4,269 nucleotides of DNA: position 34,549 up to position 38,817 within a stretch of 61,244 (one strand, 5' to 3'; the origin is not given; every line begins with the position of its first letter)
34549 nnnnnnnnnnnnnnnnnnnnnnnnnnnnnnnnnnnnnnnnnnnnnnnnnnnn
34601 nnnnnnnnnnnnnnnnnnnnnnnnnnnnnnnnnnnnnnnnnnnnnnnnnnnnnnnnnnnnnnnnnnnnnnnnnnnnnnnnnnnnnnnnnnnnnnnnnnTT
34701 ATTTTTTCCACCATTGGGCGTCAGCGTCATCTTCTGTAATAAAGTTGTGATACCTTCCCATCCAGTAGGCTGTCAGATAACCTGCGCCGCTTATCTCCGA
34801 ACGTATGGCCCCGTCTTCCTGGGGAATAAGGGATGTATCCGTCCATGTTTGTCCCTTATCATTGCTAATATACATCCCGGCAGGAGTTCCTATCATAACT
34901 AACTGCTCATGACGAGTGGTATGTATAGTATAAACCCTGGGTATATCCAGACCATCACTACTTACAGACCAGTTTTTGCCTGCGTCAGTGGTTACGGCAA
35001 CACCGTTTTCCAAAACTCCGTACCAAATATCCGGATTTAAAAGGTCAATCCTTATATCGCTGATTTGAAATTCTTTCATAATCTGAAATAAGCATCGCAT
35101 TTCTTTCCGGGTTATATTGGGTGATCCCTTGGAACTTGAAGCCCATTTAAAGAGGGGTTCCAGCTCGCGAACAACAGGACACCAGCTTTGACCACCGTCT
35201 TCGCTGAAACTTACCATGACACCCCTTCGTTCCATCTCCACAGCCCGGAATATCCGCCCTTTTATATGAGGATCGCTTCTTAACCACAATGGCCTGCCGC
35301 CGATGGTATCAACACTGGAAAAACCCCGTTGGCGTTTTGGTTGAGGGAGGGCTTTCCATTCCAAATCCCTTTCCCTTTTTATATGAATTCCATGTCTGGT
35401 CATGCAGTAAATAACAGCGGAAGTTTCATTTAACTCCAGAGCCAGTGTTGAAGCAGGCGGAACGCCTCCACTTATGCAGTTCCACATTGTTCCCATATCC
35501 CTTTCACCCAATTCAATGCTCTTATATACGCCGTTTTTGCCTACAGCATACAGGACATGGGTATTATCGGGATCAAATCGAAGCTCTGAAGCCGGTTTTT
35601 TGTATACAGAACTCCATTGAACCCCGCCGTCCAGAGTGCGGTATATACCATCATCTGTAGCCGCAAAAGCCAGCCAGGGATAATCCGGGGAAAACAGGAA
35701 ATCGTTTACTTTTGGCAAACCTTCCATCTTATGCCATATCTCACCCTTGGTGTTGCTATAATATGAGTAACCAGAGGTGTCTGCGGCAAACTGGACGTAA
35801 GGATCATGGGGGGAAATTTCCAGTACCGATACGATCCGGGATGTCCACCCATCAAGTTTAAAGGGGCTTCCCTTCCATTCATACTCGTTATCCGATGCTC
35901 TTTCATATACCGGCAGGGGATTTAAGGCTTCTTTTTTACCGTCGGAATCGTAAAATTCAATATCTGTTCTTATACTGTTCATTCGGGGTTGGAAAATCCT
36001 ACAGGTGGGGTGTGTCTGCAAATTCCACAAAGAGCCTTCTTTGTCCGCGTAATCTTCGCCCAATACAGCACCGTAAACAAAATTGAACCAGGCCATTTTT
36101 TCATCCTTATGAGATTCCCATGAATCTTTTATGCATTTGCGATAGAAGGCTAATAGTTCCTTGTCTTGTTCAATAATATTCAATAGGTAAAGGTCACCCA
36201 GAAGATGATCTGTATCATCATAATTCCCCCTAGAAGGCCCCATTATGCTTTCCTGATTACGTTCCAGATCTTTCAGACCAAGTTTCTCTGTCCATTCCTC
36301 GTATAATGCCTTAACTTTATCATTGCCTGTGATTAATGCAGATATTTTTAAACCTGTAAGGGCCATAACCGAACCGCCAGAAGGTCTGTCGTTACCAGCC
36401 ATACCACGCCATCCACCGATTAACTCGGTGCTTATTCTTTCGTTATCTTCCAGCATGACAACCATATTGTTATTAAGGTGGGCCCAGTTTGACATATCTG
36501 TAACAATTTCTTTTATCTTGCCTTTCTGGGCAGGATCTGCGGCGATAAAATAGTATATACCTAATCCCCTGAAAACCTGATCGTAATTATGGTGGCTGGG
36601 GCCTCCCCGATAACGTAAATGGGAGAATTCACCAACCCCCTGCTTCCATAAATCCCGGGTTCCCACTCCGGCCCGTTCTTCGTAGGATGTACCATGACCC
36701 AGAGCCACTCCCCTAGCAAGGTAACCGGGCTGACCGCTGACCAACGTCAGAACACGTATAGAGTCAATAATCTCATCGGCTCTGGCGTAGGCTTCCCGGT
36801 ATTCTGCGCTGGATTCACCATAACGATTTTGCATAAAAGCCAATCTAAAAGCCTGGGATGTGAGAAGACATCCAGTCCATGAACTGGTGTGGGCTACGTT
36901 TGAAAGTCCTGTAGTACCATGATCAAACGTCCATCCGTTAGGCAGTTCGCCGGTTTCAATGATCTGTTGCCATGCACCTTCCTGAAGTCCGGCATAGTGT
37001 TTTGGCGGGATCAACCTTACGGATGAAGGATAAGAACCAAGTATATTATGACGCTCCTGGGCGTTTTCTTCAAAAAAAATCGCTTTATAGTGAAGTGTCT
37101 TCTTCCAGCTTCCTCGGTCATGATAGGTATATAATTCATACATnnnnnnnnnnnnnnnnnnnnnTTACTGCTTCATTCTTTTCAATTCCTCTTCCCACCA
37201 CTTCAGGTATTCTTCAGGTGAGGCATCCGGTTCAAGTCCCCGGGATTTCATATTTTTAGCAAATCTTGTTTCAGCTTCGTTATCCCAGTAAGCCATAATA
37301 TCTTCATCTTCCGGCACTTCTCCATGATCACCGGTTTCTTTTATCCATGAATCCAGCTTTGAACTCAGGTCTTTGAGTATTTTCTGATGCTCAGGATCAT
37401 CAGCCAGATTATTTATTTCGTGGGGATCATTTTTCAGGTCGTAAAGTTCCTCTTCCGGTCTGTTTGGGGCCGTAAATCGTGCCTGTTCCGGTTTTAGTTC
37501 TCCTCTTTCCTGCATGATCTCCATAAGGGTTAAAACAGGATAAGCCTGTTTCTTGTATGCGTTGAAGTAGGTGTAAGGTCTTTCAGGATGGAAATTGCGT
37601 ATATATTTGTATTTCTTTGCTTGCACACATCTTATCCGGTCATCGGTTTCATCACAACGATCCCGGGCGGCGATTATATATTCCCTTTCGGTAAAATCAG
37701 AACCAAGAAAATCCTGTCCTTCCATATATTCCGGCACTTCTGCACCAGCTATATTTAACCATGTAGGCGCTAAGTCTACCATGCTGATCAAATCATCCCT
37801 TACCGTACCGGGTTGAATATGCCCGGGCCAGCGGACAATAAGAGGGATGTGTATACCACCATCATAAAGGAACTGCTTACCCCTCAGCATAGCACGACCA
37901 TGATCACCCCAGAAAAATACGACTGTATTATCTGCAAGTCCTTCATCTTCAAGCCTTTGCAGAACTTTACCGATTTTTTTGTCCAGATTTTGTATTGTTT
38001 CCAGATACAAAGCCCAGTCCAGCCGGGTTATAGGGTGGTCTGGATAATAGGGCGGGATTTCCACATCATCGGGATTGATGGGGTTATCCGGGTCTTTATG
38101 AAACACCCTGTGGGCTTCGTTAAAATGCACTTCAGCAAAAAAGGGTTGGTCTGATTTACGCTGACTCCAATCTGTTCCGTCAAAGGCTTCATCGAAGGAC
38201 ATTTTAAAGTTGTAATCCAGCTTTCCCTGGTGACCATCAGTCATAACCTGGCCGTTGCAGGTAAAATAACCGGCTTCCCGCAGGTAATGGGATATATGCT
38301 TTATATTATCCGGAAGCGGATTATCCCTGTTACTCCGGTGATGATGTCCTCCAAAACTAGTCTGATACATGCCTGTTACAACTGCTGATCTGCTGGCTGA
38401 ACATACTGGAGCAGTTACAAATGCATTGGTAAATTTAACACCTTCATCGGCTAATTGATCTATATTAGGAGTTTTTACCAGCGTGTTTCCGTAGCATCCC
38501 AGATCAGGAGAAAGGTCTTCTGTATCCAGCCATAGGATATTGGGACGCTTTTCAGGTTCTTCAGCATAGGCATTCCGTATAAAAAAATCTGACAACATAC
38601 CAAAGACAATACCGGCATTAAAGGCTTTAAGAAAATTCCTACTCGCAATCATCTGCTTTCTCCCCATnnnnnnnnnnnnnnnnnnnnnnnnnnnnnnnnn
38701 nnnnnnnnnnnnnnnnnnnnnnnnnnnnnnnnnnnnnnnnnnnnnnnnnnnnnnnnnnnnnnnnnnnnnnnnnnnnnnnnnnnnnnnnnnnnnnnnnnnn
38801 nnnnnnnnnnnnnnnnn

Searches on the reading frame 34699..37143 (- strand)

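Call 40: search_protein_families(library=pfam, proteins=[window:34699-37143:-], max_evalue=0.00001)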
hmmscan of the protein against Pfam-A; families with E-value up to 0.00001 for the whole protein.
window:34699-37143:- (814 aa): 1 family
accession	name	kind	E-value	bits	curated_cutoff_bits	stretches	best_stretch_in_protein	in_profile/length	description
PF15902.12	Sortilin-Vps10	-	6.9e-10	38.7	33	0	715-773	3-63/446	Sortilin, neurotensin receptor 3,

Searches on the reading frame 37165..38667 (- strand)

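Call 39: search_protein_families(library=pfam, proteins=[window:37165-38667:-], max_evalue=0.00001)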
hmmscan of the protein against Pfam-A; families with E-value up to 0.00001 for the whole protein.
window:37165-38667:- (500 aa): 3 families
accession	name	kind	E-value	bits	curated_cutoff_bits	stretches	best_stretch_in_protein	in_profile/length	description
PF00884.28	Sulfatase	-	9.6e-46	156.9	25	1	42-308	1-300/301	Sulfatase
PF16347.10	SGSH_C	-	2.3e-23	83.5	29.3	2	263-321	7-65/154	N-sulphoglucosamine sulphohydrolase, C-terminal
PF01663.27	Phosphodiest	-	7.3e-11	42.7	23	1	147-259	128-222/342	Type I phosphodiesterase / nucleotide pyrophosphatase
